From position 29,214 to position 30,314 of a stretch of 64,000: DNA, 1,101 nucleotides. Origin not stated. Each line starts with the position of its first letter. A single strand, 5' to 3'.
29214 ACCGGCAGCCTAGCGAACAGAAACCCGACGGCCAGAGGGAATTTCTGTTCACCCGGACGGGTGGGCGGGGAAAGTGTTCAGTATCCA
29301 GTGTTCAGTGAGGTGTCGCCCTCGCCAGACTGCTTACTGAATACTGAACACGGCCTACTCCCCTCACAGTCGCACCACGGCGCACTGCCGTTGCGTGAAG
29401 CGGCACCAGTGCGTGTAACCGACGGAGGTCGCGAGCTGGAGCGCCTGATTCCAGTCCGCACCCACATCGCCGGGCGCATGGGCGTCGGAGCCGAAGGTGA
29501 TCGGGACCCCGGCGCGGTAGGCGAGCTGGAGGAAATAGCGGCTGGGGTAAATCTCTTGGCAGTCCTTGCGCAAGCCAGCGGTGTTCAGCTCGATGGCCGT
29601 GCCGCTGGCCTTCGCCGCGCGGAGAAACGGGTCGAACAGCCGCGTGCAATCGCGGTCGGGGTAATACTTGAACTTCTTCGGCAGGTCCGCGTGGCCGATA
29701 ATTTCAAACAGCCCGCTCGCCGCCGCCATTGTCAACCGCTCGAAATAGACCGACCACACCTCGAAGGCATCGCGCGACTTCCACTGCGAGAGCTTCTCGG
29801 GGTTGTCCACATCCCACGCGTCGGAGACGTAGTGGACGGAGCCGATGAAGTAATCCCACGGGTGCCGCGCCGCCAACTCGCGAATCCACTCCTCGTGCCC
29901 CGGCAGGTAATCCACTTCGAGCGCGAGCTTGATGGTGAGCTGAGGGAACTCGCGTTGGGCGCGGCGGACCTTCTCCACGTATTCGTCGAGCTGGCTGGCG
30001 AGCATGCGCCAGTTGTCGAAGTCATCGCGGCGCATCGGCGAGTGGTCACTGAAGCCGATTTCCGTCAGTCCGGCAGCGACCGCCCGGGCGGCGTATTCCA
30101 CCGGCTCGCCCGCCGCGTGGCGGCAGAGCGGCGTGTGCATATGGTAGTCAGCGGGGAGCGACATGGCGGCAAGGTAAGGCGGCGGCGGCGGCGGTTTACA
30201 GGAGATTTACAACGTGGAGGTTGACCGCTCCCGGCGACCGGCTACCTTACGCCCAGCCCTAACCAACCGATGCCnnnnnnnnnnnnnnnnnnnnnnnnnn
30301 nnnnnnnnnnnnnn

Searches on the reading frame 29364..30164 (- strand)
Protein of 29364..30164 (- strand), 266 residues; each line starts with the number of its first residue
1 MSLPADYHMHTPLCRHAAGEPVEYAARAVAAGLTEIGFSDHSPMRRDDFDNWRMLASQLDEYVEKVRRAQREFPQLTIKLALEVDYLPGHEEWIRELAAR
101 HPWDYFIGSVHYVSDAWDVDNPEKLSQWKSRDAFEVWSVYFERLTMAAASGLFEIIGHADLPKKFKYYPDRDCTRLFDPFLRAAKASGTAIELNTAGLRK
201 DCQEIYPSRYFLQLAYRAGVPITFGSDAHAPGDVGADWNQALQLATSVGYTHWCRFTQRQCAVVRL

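Call 72: search_protein_families(library=pfam, proteins=[window:29364-30164:-], max_evalue=0.0001)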
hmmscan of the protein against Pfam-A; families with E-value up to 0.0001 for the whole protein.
window:29364-30164:- (266 aa): 1 family
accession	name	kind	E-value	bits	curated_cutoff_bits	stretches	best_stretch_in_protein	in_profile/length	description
PF02811.25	PHP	-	3.1e-23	83.3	26.4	1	6-196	1-164/164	PHP domain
